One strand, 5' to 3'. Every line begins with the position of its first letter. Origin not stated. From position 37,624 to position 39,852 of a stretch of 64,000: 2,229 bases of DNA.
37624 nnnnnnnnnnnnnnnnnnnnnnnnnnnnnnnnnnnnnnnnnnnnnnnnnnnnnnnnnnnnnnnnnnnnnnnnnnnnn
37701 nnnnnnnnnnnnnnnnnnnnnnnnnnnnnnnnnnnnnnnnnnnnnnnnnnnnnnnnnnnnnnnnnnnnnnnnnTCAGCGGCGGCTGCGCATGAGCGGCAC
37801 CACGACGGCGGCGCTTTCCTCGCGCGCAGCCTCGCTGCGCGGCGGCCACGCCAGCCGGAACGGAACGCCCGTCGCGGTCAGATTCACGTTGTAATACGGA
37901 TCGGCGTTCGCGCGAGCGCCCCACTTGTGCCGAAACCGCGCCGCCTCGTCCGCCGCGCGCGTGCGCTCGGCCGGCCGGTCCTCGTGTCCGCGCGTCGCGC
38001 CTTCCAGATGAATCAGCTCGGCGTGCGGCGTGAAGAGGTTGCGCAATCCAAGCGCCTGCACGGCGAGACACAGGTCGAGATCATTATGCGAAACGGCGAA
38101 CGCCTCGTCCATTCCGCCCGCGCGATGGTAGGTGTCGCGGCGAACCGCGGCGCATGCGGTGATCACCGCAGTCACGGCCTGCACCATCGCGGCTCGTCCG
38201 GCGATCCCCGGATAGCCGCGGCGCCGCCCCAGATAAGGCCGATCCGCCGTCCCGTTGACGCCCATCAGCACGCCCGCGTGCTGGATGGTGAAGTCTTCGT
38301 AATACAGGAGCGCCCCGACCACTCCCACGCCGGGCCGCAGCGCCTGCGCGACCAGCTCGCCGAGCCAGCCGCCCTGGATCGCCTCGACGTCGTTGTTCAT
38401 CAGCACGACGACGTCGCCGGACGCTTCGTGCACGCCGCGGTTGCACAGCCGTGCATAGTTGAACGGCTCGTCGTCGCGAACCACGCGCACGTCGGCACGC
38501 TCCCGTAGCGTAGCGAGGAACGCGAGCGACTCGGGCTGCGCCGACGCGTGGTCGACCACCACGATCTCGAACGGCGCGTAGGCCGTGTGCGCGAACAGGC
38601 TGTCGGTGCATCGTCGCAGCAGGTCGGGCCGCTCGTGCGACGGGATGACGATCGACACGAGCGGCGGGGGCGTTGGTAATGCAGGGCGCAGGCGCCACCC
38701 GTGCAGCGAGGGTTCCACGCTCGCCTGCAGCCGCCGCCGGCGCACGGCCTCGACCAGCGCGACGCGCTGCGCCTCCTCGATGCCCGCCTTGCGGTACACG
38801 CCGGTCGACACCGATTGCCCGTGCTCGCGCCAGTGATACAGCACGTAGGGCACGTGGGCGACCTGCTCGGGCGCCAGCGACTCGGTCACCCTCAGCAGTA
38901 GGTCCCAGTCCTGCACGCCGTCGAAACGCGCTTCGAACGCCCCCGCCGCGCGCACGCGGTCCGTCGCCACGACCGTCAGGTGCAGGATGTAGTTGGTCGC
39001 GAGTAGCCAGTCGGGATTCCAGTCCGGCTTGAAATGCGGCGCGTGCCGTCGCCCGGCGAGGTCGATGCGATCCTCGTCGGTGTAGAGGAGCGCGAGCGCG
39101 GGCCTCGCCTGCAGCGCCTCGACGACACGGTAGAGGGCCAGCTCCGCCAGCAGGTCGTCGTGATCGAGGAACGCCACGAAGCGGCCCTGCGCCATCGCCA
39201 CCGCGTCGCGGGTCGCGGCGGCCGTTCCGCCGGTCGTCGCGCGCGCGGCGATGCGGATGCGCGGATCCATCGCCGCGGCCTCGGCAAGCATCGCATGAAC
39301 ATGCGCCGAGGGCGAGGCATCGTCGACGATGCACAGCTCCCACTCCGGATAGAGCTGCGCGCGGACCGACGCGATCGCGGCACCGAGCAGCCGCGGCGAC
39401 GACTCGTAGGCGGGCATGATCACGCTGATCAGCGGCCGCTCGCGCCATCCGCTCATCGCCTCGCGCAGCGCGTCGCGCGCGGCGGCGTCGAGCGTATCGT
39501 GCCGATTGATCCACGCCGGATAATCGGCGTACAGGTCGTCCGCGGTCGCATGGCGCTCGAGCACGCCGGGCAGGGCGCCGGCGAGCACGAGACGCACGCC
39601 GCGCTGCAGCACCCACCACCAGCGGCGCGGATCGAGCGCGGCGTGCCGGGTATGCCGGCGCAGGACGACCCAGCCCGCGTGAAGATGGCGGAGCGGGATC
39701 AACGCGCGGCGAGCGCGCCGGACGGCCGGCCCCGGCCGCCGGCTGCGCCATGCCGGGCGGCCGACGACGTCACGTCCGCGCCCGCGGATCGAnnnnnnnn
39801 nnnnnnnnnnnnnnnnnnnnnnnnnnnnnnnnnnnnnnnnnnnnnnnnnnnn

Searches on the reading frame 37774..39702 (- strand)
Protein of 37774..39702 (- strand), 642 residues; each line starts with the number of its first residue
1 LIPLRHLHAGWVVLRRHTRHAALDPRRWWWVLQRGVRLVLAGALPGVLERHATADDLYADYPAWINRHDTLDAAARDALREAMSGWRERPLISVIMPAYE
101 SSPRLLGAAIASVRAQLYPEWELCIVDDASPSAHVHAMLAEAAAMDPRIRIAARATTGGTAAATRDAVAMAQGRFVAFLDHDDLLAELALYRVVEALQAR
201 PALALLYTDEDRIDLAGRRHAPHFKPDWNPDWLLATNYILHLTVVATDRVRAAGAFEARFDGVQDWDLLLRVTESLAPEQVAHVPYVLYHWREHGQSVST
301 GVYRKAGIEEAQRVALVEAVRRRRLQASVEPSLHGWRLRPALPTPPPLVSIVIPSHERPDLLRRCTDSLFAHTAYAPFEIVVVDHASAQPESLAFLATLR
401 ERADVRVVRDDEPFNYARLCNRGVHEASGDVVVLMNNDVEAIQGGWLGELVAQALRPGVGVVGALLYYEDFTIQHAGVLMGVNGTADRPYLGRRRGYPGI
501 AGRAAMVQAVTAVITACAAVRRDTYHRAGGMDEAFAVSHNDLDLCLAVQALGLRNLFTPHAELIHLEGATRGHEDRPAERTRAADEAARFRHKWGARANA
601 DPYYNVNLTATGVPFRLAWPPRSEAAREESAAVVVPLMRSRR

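Call 15: search_protein_families(library=pfam, proteins=[window:37774-39702:-], max_evalue=0.001)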
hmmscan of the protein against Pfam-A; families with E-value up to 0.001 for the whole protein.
window:37774-39702:- (642 aa): 3 families
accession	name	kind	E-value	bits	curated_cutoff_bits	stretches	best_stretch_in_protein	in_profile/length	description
PF00535.33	Glycos_transf_2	-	4.5e-44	150.8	23.3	2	93-223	1-130/168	Glycosyl transferase family 2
PF13641.12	Glyco_tranf_2_3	-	9.9e-20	72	27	2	346-570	1-216/230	Glycosyltransferase like family 2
PF10111.15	Glyco_tranf_2_2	-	3e-10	40.5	27.3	0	93-189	1-98/276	Glycosyltransferase like family 2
